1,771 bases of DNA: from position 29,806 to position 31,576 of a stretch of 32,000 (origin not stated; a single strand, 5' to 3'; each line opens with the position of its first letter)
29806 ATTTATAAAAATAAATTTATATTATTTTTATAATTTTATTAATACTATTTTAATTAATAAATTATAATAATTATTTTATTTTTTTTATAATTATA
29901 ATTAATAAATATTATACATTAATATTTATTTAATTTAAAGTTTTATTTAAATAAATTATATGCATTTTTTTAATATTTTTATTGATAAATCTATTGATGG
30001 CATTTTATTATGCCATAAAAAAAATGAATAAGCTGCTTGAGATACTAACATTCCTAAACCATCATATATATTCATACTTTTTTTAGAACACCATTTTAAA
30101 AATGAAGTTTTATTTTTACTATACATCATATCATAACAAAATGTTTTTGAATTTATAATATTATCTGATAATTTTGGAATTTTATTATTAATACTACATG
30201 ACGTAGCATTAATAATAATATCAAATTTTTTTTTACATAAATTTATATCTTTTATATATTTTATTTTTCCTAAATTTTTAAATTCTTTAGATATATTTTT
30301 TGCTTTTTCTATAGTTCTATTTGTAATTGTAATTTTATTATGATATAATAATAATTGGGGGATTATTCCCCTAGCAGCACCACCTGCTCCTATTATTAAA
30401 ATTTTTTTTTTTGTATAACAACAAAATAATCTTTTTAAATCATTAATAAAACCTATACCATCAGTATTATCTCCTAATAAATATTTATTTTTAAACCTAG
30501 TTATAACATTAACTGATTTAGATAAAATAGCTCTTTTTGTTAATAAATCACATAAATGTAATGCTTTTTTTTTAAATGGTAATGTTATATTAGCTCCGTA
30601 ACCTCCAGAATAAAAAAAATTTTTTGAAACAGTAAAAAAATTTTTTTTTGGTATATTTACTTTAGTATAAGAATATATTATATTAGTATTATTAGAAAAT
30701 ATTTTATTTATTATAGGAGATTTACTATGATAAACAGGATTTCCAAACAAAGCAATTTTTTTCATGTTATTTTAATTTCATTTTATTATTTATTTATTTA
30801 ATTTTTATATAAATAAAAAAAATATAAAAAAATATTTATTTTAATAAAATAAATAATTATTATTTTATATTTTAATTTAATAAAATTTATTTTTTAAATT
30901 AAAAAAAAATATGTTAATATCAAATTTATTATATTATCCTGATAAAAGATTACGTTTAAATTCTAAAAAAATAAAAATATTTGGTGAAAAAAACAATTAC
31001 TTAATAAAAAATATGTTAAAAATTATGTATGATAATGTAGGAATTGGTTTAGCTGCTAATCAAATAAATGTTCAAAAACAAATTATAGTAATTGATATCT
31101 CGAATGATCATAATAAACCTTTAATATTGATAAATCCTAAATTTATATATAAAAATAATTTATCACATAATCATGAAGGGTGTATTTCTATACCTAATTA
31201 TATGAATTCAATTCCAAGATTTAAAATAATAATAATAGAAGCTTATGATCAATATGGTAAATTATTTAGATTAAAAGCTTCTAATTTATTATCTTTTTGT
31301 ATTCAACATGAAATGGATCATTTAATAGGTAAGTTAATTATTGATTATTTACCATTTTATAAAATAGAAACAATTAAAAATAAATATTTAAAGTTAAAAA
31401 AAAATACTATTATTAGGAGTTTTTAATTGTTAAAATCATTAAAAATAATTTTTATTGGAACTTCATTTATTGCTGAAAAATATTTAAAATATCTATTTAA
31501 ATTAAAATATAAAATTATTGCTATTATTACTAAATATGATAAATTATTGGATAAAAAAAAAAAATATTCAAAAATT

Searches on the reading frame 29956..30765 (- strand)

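Call 62: search_protein_families(library=ncbifam, proteins=[window:29956-30765:-], max_evalue=0.00001)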
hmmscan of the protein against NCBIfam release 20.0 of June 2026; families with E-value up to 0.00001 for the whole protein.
window:29956-30765:- (269 aa): 19 families
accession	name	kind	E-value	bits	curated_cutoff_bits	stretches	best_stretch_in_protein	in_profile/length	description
NF001310.0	PRK00258.1-2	equivalog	8.6e-96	320.3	221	1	1-267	2-274/279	shikimate dehydrogenase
TIGR00507.1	aroE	equivalog_domain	5.8e-79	265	200.2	1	3-267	2-267/270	shikimate dehydrogenase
NF001316.0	PRK00258.2-5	equivalog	9.3e-49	166.1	247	1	1-254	1-246/263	shikimate dehydrogenase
NF001312.0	PRK00258.1-4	equivalog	5e-48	163.8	295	1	3-262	11-274/285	shikimate dehydrogenase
NF001314.0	PRK00258.2-2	equivalog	7.3e-43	146.7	248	1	4-255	10-273/290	shikimate dehydrogenase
NF001315.0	PRK00258.2-4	equivalog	2.9e-40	138.3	413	1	5-263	11-278/284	shikimate dehydrogenase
NF001319.0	PRK00258.3-3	equivalog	4.2e-38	131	252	1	5-260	10-265/279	shikimate dehydrogenase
NF009200.0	PRK12548.1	subfamily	3.1e-30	105.5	432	1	4-257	12-280/289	shikimate dehydrogenase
NF001311.0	PRK00258.1-3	equivalog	8.5e-30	103.9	235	1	2-254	6-258/279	shikimate dehydrogenase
NF001322.0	PRK00258.3-6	equivalog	6.8e-29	101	285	1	5-256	9-254/272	shikimate dehydrogenase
TIGR01809.1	Shik-DH-AROM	equivalog_domain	3.4e-28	98.6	196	1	2-253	6-270/282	shikimate dehydrogenase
NF001313.0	PRK00258.2-1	equivalog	6.5e-26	91.5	431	1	4-264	12-285/290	shikimate dehydrogenase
NF006802.0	PRK09310.1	equivalog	2.1e-25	89.5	598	1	4-255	218-457/477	bifunctional 3-dehydroquinate dehydratase/shikimate dehydrogenase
NF009201.0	PRK12549.1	subfamily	1.3e-23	83.5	235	1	3-256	9-271/286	shikimate dehydrogenase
NF009390.0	PRK12749.1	equivalog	2e-15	57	349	1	4-258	10-277/288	quinate/shikimate dehydrogenase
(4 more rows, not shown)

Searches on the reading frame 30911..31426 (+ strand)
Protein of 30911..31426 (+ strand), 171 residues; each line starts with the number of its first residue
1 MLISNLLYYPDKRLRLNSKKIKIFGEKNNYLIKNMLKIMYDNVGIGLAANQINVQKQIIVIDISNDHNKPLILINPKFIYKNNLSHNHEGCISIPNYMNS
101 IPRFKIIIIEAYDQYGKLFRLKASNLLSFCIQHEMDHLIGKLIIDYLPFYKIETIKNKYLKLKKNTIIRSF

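Call 62: search_protein_families(library=ncbifam, proteins=[window:30911-31426:+], max_evalue=0.00001)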
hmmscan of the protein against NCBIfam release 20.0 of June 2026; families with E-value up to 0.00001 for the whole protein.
window:30911-31426:+ (171 aa): 6 families
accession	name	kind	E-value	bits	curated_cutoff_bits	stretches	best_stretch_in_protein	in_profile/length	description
TIGR00079.1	pept_deformyl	equivalog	3.7e-44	150.1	103.95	1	5-159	3-159/161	peptide deformylase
NF001159.1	PRK00150.1-3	subfamily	1.2e-36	125.7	125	1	6-156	5-159/167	peptide deformylase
NF009484.0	PRK12846.1-5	equivalog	6.7e-24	84.5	190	1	1-164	1-164/165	peptide deformylase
NF011189.0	PRK14595.1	equivalog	2.2e-18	66.5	232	1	3-142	3-141/162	peptide deformylase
NF006670.0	PRK09218.1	equivalog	3.7e-17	62.6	162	1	39-143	36-136/136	peptide deformylase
NF009483.0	PRK12846.1-4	equivalog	6.3e-16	58.5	267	1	1-147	1-156/193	peptide deformylase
